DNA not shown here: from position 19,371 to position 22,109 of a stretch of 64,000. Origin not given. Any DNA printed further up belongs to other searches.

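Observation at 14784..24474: Orphan glycyl-radical enzyme embedded in a sugar-uptake/kinase cluster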

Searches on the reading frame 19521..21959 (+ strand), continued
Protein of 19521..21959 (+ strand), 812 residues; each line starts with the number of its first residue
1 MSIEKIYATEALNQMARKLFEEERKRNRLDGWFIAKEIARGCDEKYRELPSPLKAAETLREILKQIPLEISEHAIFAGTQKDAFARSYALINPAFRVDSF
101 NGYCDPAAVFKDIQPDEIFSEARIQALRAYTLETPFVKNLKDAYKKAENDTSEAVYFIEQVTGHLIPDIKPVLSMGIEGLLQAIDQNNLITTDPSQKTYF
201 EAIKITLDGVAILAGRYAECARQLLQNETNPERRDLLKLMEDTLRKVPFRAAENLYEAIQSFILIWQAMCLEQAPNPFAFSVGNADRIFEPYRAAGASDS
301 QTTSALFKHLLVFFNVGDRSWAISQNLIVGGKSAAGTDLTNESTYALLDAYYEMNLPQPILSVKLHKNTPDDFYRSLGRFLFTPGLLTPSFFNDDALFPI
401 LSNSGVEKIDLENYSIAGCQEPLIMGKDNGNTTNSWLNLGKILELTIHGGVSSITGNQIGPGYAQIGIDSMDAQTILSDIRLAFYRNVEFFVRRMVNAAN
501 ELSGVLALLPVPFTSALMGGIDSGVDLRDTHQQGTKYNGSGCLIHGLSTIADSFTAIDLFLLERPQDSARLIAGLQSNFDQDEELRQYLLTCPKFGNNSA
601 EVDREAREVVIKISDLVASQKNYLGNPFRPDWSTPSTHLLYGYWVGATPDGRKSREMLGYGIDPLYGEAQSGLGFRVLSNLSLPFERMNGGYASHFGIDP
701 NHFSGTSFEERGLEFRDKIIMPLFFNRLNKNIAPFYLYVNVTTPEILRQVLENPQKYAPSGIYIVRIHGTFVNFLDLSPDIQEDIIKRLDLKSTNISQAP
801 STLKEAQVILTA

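Call 75: search_protein_representatives(protein=window:19521-21956:+)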
Query: 812 residues. Proteins with E-value up to 0.001 (for the whole library): 3575; up to 1e-10: 2260; up to 1e-30: 758. The best 150 are listed.
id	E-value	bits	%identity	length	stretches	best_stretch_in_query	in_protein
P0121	0.0e+00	1132.3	61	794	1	1-795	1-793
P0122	2.2e-291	985.1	55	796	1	4-791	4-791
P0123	3.1e-217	739.9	64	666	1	291-795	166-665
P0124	5.9e-211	719.2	45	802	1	2-793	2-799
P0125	3.5e-206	703.4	57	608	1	6-598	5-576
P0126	5.5e-192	656.4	54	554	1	236-791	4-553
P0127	8.4e-170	583.1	89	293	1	518-799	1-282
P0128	1.1e-153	529.8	47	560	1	17-561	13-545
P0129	2.2e-139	482.5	39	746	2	12-452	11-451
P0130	6.6e-138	477.6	37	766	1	20-790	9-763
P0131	7.7e-138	477.4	65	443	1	484-795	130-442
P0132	2.1e-124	432.9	54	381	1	10-381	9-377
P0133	1.3e-117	410.5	64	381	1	303-589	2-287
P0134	6.8e-117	408.1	51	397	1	406-796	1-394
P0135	9.6e-108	377.8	35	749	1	25-788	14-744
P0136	3.1e-102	359.6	34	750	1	28-790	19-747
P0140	1.8e-97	343.8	33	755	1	14-788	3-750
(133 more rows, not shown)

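Call 78: find_encoding_contigs(protein=P0135, flank=8000, max_places=3)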
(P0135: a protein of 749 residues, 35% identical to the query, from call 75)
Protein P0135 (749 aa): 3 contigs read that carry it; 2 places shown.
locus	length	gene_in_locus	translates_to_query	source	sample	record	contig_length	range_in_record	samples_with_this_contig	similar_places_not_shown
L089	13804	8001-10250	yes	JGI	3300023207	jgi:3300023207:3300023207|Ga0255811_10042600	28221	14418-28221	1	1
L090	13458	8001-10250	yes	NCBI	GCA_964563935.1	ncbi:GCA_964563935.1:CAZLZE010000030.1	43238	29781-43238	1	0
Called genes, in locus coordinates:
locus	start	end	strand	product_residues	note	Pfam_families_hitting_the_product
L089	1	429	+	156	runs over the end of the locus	PF14102:Caps_synth_CapC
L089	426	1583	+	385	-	-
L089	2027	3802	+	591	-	PF00037:Fer4 (faint), PF12797:Fer4_2 (faint), PF13187:Fer4_9 (weak), PF13237:Fer4_10 (weak), PF12837:Fer4_6 (weak), PF02906:Fe_hyd_lg_C, PF04060:FeS (weak), PF00015:MCPsignal, +2 more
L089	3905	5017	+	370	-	PF16269:DUF4922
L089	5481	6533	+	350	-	-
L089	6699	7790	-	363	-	PF05559:DUF763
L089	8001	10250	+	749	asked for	PF02901:PFL-like, PF01228:Gly_radical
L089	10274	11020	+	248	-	PF02311:AraC_binding (faint), PF07883:Cupin_2 (weak), PF12833:HTH_18, PF00165:HTH_AraC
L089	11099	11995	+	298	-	PF01156:IU_nuc_hydro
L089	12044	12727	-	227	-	PF03781:FGE-sulfatase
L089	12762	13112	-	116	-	-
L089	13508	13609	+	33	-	-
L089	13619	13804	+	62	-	?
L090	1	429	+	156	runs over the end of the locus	PF14102:Caps_synth_CapC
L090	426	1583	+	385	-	-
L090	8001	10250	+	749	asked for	PF02901:PFL-like, PF01228:Gly_radical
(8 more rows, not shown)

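Call 79: find_encoding_contigs(protein=P0130, flank=8000, max_places=3)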
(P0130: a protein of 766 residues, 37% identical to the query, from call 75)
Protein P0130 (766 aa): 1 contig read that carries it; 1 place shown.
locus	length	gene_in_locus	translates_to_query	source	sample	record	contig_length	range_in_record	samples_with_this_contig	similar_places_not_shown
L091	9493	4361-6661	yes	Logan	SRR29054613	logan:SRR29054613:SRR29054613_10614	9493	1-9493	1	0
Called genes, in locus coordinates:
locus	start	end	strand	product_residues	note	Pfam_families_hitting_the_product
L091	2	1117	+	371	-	?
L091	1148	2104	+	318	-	PF00528:BPD_transp_1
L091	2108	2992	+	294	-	PF00528:BPD_transp_1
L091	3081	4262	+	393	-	-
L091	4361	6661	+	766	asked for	PF02901:PFL-like, PF01228:Gly_radical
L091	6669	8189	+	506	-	PF00370:FGGY_N, PF01869:BcrAD_BadFG (faint), PF02782:FGGY_C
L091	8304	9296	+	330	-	PF13353:Fer4_12, PF13237:Fer4_10 (faint), PF00037:Fer4, PF12797:Fer4_2 (weak), PF12838:Fer4_7, PF13187:Fer4_9 (weak), PF00037:Fer4 (weak), PF04055:Radical_SAM, +3 more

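Call 80: find_encoding_contigs(protein=P0136, flank=8000, max_places=3)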
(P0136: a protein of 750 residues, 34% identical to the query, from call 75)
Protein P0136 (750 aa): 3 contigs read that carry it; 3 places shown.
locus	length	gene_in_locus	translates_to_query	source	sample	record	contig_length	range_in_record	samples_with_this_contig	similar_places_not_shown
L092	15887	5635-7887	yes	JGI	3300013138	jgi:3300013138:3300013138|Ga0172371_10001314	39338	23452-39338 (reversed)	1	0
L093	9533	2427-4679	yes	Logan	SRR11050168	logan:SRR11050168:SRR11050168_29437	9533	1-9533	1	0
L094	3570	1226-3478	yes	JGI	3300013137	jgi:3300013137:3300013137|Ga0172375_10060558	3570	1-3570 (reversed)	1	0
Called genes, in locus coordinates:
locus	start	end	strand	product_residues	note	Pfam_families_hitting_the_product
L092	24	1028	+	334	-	PF00370:FGGY_N, PF02782:FGGY_C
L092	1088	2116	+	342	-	PF01116:F_bP_aldolase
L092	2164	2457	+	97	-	-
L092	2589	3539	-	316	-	PF02661:Fic, PF12728:HTH_17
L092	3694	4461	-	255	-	PF08220:HTH_DeoR, PF08279:HTH_11 (weak), PF00455:DeoRC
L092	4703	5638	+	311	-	PF13353:Fer4_12, PF00037:Fer4 (faint), PF12837:Fer4_6 (faint), PF12838:Fer4_7 (weak), PF13187:Fer4_9 (weak), PF04055:Radical_SAM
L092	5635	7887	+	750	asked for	PF02901:PFL-like, PF01228:Gly_radical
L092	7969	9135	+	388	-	PF00016:RuBisCO_large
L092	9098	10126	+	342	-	PF00676:E1_dh, PF02775:TPP_enzyme_C (faint)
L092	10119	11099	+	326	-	PF02779:Transket_pyr, PF02780:Transketolase_C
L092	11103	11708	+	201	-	PF01380:SIS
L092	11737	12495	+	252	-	PF00294:PfkB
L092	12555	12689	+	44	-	-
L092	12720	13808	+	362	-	PF01208:URO-D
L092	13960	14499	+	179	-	PF07385:Lyx_isomer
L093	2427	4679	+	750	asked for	PF02901:PFL-like, PF01228:Gly_radical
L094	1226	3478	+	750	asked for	PF02901:PFL-like, PF01228:Gly_radical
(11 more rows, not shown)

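Call 81: find_encoding_contigs(protein=P0140, flank=8000, max_places=3)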
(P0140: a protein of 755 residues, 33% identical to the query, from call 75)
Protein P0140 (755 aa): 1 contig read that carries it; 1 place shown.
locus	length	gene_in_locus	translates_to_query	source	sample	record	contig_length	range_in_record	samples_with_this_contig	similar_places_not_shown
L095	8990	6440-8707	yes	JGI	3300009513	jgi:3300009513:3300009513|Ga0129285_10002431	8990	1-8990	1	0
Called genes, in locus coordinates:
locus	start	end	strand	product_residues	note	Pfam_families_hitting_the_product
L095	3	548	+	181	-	?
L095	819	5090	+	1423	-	PF01074:Glyco_hydro_38N, PF09261:Alpha-mann_mid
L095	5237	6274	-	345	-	PF01259:SAICAR_synt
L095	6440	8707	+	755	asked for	PF02901:PFL-like, PF01228:Gly_radical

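Call 82: find_encoding_contigs(protein=P0124, flank=8000, max_places=3)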
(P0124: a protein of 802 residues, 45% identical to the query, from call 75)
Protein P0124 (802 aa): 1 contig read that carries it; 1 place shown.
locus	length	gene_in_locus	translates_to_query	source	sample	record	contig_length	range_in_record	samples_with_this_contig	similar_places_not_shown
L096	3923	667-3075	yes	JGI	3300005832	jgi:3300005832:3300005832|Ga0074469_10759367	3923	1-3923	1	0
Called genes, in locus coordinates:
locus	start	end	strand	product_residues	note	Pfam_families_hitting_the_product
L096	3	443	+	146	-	PF01208:URO-D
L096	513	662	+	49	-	-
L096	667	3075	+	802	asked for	PF02901:PFL-like, PF01228:Gly_radical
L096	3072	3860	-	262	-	PF13353:Fer4_12, PF04055:Radical_SAM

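Call 105: search_protein_families(library=pfam, max_evalue=0.00001, proteins=[L043:9576-10556:+, L052:19228-20472:+, L052:21187-22068:+, L049:17501-18700:+, L049:19017-19961:+, L055:18746-20008:+, L072:12431-13369:+, L055:6711-8318:+, L091:3081-4262:+])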
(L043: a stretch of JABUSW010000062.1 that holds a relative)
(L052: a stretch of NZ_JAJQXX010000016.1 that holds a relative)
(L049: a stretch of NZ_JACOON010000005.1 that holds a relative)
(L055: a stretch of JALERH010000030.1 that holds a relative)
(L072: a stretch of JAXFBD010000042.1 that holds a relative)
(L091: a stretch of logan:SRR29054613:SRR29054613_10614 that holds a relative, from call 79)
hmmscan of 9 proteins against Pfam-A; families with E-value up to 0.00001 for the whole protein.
L043:9576-10556:+ (326 aa): 2 families
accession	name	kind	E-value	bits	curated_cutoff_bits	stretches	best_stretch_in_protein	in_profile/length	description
PF21694.2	DNA_pol3_delta_C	-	1.1e-33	116.3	27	1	204-323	2-121/121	DNA polymerase III delta subunit, C-terminal domain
PF06144.19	DNA_pol3_delta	-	2.7e-15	56.9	21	1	17-130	1-123/124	DNA polymerase III, delta subunit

L052:19228-20472:+ (414 aa): 1 family
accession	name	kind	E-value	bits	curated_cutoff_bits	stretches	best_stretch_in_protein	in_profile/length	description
PF07221.17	GlcNAc_2-epim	-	5.5e-112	374.9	23.4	1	38-389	4-346/347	N-acylglucosamine 2-epimerase (GlcNAc 2-epimerase)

L052:21187-22068:+ (293 aa): 1 family
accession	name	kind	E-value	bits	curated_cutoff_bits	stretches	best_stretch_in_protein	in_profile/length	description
PF01263.26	Aldose_epim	-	2e-24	87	27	1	3-258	3-269/299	Aldose 1-epimerase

L049:17501-18700:+ (399 aa): 0 families

L049:19017-19961:+ (314 aa): 1 family
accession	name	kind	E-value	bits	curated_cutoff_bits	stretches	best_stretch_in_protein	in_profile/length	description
PF04085.20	MreC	-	7.3e-45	152.8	28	1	121-271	1-147/147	Rod shape-determining protein MreC, barrel core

L055:18746-20008:+ (420 aa): 1 family
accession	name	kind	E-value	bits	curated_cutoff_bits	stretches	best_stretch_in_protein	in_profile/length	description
PF06134.17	RhaA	-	4.5e-188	626.1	22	1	1-419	1-417/417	L-rhamnose isomerase (RhaA)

L072:12431-13369:+ (312 aa): 1 family
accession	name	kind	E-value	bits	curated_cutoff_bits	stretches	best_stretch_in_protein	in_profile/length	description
PF00294.29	PfkB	-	7.6e-45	154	25.8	1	33-295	34-296/302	pfkB family carbohydrate kinase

L055:6711-8318:+ (535 aa): 2 families
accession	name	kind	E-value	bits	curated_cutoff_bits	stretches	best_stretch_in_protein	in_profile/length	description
PF09820.16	AAA-ATPase_like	-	7.4e-30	104.7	26.1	1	18-216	4-197/201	Predicted AAA-ATPase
PF08011.17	PDDEXK_9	-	6.7e-10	39.3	25.5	1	441-526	11-100/105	PD-(D/E)XK nuclease superfamily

L091:3081-4262:+ (393 aa): 0 families

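Call 106: predict_structure(alignment_id=A4)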
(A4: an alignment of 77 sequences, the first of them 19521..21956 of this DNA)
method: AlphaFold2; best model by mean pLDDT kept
length: 812 residues; sequences in the alignment: 77
mean_pLDDT: 81.1   pTM: 0.87
mean pLDDT of the five models: 81.1, 80.7, 78.5, 77.6, 68.5
residues with pLDDT >= 90: 361; 70-90: 296; 50-70: 66; < 50: 89
segments of 3 or more residues with pLDDT < 50: 87-103, 317-323, 635-676, 791-812
pLDDT, mean of each block of 10 residues (from residue 1): 88 92 78 88 95 97 93 88 54 36 62 82 92 89 83 75 81 97 95 95 98 97 95 96 98 97 92 77 93 92 94 65 72 94 96 82 94 93 78 93 92 83 88 80 88 82 85 89 95 92 91 95 94 87 81 86 93 78 78 71 87 95 90 55 33 37 34 46 84 68 85 88 83 81 76 80 66 70 65 33 37 35
secondary structure, 60 per line:
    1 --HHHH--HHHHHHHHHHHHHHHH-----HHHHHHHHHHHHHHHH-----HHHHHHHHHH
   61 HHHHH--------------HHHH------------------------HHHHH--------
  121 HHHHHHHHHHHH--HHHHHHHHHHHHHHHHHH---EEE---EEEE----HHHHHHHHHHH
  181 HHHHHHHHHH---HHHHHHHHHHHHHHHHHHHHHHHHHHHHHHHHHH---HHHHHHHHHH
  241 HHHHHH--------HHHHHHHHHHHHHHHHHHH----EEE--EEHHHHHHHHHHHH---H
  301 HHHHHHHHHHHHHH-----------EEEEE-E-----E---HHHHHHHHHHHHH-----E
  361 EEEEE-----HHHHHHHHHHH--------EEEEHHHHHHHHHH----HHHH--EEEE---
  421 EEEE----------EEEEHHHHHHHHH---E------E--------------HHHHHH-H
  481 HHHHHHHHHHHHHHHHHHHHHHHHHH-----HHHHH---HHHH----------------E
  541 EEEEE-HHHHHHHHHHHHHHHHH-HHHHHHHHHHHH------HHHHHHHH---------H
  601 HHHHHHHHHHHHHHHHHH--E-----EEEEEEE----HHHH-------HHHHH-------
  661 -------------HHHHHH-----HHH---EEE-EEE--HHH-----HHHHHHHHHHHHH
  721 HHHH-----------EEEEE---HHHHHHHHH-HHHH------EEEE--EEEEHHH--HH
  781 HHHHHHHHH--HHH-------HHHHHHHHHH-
elements in order (helices of 4 or more, strands of 3 or more residues): H3-6 H9-24 H30-45 H51-65 H80-83 H108-112 H121-132 H135-152 E156-158 E162-165 H170-190 H194-227 H231-246 H255-273 E278-280 H285-296 H300-314 E326-330 H342-354 E360-365 H371-381 E390-393 H394-403 H408-411 E414-417 E421-424 E435-438 H439-447 H473-478 H480-506 H512-516 H520-523 E540-545 H547-563 H565-576 H583-590 H600-618 E627-633 H638-641 H649-653 H674-679 E691-693 E695-697 H708-724 E736-740 H744-752 H754-757 E764-767 E770-773 H779-789 H802-811
